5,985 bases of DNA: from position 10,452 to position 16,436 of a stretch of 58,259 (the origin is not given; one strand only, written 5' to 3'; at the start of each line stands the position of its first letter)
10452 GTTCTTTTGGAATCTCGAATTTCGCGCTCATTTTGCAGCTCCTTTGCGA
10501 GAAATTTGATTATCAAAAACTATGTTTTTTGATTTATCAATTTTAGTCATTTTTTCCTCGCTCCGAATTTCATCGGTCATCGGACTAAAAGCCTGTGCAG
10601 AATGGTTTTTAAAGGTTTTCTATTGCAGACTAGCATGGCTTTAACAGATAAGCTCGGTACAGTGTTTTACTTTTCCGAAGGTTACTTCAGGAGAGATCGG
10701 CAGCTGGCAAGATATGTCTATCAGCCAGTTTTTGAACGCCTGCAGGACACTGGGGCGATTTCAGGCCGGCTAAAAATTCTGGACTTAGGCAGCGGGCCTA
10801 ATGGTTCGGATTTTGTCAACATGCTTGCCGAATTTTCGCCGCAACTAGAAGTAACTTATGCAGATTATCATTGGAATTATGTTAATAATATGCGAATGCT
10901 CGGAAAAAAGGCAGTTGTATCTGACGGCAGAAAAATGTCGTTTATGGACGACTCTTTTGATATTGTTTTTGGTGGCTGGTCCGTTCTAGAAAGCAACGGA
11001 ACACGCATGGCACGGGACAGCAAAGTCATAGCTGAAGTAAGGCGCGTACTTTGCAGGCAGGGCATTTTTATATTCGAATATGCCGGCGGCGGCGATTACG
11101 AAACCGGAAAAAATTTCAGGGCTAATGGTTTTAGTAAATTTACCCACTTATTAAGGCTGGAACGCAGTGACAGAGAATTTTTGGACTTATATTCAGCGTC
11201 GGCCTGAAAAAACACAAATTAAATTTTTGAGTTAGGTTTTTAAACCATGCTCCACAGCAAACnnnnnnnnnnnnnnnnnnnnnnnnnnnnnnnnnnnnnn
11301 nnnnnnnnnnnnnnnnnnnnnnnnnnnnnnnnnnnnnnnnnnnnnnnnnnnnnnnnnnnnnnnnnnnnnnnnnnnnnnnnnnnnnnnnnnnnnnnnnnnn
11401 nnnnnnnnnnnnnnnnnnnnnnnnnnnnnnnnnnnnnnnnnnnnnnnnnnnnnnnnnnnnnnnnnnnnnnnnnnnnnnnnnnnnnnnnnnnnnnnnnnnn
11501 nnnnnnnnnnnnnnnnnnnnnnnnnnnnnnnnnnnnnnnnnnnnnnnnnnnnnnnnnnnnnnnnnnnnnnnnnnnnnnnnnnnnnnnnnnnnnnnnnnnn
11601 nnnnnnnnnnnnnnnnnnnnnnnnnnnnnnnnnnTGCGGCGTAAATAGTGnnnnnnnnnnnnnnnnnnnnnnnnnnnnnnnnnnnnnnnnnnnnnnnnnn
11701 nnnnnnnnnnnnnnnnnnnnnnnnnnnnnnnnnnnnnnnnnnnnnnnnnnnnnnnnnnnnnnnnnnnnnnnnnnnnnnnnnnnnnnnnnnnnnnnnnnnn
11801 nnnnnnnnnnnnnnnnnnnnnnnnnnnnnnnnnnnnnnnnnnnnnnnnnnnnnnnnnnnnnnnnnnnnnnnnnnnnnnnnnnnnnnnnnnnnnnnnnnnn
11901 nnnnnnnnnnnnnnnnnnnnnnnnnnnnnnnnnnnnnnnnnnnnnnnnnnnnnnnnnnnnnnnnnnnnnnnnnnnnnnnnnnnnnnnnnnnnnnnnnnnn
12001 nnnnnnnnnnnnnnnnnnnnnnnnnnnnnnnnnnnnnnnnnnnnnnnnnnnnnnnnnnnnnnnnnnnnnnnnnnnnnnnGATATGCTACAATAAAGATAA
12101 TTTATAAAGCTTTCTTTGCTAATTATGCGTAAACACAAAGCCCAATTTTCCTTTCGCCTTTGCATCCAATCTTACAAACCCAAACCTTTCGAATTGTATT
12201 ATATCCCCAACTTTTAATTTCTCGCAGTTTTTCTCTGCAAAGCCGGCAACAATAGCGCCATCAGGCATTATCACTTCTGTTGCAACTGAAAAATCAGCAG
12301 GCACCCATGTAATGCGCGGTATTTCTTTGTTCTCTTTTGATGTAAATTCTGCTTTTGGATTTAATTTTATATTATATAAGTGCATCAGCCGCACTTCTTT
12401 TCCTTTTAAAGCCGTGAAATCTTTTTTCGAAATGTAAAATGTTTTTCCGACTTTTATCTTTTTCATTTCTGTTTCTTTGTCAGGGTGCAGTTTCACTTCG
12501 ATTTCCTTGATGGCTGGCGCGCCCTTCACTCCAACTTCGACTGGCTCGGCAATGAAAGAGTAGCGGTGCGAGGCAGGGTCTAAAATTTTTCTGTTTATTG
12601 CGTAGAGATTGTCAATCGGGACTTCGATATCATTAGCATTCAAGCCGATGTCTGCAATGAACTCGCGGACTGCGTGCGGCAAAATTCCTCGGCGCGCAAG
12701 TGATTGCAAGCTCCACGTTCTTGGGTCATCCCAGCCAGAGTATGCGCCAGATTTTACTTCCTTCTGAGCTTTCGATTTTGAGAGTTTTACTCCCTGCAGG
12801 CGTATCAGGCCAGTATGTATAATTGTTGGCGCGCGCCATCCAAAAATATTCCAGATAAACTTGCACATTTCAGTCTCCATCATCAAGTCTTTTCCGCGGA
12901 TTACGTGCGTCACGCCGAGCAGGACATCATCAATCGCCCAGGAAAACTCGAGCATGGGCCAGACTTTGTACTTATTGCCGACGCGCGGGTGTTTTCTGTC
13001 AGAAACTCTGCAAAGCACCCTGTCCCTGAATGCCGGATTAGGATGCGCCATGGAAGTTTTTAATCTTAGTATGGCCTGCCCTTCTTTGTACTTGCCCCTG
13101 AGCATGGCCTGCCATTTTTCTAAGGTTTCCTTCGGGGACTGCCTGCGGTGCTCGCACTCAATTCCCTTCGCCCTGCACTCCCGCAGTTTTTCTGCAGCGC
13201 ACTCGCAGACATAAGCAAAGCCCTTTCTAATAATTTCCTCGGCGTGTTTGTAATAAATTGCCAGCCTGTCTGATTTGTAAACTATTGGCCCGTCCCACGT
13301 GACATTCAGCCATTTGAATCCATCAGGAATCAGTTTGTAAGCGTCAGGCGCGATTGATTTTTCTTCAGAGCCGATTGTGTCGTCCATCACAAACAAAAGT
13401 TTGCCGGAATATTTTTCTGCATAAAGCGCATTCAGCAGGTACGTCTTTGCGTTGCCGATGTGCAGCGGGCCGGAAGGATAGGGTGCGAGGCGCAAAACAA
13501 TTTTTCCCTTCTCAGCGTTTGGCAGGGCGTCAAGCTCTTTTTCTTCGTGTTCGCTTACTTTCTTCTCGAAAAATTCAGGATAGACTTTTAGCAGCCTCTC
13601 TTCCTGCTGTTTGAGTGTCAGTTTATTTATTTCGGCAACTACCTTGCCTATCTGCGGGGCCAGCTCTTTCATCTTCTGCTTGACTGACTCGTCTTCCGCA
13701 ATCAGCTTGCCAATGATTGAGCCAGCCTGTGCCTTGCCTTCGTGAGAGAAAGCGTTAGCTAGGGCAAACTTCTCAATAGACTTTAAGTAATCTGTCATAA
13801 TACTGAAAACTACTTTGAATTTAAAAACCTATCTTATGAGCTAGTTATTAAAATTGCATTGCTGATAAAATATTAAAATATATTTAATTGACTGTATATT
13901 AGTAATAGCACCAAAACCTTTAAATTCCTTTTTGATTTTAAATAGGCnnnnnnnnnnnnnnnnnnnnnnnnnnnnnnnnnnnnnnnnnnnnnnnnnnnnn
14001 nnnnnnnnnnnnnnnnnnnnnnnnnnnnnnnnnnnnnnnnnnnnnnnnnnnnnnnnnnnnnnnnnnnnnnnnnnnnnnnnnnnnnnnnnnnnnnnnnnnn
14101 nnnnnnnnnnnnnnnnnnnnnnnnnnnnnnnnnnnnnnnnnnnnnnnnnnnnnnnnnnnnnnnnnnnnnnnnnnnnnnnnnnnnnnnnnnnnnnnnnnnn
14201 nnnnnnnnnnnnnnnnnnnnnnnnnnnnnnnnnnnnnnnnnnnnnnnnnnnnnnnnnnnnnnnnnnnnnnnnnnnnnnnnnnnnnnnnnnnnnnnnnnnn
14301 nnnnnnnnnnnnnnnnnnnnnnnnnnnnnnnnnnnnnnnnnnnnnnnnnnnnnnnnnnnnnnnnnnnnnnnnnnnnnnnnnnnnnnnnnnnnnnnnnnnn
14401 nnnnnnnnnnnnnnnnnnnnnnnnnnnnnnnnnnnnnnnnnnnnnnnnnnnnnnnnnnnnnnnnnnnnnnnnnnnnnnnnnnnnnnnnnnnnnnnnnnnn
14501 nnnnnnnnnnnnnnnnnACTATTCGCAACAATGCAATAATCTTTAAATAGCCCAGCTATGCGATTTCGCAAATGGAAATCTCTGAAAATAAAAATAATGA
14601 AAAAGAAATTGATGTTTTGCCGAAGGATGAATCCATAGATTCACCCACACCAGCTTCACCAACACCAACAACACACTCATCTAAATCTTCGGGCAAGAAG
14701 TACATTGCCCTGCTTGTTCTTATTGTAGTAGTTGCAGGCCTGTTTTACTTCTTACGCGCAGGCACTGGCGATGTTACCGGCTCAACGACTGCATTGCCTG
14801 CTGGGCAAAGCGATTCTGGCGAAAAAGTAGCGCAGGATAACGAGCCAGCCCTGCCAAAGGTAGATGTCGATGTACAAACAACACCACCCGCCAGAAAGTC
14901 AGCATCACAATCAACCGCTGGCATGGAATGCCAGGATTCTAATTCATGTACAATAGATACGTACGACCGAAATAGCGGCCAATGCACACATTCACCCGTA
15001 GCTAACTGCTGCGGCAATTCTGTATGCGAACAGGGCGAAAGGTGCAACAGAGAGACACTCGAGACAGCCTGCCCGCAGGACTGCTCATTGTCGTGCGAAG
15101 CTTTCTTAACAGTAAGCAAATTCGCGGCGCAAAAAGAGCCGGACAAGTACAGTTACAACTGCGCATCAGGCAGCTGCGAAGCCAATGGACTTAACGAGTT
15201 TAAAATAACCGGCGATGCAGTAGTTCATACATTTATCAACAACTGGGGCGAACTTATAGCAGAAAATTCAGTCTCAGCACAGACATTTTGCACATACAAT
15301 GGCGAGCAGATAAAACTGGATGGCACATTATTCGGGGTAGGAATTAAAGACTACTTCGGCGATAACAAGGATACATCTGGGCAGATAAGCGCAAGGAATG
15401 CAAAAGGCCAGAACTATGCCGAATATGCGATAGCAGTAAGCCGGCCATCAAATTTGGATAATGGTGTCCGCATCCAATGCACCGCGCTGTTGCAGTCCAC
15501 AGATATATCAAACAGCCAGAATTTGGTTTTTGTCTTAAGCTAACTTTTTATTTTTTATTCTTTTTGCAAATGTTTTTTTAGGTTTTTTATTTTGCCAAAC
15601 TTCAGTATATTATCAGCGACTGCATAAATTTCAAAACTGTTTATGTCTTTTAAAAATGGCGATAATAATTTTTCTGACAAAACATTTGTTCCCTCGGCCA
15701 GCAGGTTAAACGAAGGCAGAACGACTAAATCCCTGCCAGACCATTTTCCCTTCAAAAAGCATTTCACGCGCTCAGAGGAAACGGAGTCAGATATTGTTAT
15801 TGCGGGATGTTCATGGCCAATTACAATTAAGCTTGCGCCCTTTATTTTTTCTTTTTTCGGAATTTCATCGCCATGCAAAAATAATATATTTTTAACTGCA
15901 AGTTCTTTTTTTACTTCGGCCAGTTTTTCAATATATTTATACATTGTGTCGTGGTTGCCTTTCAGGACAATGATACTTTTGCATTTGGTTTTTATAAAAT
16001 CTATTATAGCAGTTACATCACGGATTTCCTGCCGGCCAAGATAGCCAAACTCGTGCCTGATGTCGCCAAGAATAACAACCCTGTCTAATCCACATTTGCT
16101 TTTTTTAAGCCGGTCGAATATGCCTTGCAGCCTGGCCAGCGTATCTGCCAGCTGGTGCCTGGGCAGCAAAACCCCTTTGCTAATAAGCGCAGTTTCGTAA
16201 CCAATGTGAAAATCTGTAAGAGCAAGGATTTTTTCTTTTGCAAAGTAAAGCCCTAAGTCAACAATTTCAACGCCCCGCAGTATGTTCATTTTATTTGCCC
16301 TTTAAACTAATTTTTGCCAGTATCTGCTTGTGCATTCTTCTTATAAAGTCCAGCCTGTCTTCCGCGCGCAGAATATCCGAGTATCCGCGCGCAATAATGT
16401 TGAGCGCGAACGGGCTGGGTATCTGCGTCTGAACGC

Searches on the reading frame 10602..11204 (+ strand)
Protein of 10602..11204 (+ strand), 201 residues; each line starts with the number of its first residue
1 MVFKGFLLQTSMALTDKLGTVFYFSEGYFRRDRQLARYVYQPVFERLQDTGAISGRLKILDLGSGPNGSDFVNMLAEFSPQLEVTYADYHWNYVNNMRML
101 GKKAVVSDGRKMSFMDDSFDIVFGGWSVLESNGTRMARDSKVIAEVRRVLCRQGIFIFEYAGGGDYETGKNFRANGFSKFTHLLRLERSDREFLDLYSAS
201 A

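Call 109: search_protein_families(library=pfam, proteins=[window:10602-11204:+], max_evalue=0.0001)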
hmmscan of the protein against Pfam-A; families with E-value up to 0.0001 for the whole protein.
window:10602-11204:+ (201 aa): 3 families
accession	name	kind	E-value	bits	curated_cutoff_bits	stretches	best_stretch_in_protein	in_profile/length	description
PF08241.18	Methyltransf_11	-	1.4e-07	32.5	21.2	1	60-158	1-95/95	Methyltransferase domain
PF13847.12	Methyltransf_31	-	9.6e-05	22.5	27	0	55-162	3-113/145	Methyltransferase domain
PF13649.12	Methyltransf_25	-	9.8e-05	23.4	27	0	59-154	1-97/97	Methyltransferase domain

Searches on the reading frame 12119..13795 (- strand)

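Call 8: search_protein_families(library=pfam, proteins=[window:12119-13795:-], max_evalue=0.001)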
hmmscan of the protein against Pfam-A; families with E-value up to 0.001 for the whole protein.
window:12119-13795:- (558 aa): 4 families
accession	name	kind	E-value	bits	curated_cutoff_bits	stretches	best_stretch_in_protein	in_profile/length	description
PF00749.27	tRNA-synt_1c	-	4.8e-70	236.4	23.4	1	98-406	1-313/314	tRNA synthetases class I (E and Q), catalytic domain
PF03950.23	tRNA-synt_1c_C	-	1.1e-16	61.3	23.9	1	410-480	2-75/91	tRNA synthetases class I (E and Q), anti-codon binding domain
PF20974.2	tRNA-synt_1c_C2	-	3e-10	41.1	23.9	1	495-544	2-69/69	tRNA synthetases class I (E and Q), anti-codon binding domain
PF01921.24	tRNA-synt_1f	-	0.00073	19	27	0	286-343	226-288/360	tRNA synthetases class I (K)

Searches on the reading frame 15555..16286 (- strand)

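Call 109: search_protein_families(library=pfam, proteins=[window:15555-16286:-], max_evalue=0.0001)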
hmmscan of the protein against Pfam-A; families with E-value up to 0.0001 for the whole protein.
window:15555-16286:- (243 aa): 2 families
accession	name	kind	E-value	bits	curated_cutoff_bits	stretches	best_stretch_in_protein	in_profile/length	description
PF00149.33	Metallophos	-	1.6e-08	35.6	21.5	1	19-177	2-174/191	Calcineurin-like phosphoesterase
PF12850.12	Metallophos_2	-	2.3e-05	24.9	27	1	20-162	3-119/154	Calcineurin-like phosphoesterase superfamily domain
